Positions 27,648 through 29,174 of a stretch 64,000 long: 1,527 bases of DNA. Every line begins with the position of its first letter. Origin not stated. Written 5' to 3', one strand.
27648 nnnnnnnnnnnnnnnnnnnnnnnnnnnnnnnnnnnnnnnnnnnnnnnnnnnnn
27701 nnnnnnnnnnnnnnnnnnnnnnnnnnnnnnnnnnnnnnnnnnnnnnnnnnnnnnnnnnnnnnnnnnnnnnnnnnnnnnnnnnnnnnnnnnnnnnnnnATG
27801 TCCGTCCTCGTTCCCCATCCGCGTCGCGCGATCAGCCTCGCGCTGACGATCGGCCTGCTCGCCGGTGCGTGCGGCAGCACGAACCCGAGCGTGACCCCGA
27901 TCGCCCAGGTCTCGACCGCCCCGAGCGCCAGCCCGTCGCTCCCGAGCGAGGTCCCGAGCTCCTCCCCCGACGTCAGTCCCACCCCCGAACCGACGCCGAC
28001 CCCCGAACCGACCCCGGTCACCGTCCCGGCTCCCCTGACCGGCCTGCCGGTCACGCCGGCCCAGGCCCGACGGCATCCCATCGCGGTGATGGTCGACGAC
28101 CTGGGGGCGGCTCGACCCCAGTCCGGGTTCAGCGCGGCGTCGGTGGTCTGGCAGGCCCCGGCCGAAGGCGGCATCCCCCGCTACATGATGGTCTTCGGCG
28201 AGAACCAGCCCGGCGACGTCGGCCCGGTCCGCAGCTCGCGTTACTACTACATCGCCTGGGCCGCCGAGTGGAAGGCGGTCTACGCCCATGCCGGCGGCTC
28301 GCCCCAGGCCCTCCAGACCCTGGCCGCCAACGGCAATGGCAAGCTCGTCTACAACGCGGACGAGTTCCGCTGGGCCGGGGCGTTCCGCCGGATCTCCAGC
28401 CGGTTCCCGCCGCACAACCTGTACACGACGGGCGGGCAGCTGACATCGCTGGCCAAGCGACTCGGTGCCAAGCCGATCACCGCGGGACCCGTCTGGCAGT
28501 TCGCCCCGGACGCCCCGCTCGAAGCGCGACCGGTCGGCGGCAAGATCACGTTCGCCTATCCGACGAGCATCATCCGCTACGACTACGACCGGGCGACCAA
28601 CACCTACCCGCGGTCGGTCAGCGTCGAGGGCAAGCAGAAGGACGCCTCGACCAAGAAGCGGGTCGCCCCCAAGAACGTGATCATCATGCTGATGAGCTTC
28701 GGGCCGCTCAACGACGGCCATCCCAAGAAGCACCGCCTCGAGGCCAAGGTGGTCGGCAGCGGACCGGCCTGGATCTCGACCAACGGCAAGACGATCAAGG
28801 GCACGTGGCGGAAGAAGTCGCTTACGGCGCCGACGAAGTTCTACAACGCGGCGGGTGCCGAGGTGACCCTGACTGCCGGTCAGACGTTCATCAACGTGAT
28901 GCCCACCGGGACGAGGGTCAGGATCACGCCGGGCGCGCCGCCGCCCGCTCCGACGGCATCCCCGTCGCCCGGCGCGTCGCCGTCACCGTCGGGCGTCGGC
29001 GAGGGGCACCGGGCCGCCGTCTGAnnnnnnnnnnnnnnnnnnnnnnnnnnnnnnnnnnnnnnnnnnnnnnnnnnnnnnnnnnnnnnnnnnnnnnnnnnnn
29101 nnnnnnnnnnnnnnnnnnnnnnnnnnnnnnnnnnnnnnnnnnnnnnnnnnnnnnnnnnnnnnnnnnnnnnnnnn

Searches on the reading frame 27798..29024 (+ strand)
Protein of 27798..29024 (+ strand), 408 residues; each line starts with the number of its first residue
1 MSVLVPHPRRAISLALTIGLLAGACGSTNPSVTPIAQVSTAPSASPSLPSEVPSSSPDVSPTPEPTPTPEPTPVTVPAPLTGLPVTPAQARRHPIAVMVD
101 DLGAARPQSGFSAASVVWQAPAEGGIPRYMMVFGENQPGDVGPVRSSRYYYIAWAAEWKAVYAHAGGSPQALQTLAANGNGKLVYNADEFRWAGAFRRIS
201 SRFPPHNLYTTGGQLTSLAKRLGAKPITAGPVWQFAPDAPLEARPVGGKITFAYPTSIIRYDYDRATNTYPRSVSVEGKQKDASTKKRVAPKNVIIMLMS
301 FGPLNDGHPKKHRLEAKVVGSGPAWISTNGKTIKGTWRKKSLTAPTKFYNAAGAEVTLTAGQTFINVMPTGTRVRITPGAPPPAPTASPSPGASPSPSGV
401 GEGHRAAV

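Call 32: search_protein_families(library=pfam, proteins=[window:27798-29024:+], max_evalue=0.001)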
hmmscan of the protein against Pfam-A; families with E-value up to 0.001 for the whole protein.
window:27798-29024:+ (408 aa): 2 families
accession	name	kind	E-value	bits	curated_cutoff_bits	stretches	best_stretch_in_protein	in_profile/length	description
PF11258.13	DUF3048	-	2.7e-40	138.3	25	1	80-223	1-146/148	Protein of unknown function (DUF3048) N-terminal domain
PF17479.7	DUF3048_C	-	9.9e-24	84.3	25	1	252-365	3-114/114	Protein of unknown function (DUF3048) C-terminal domain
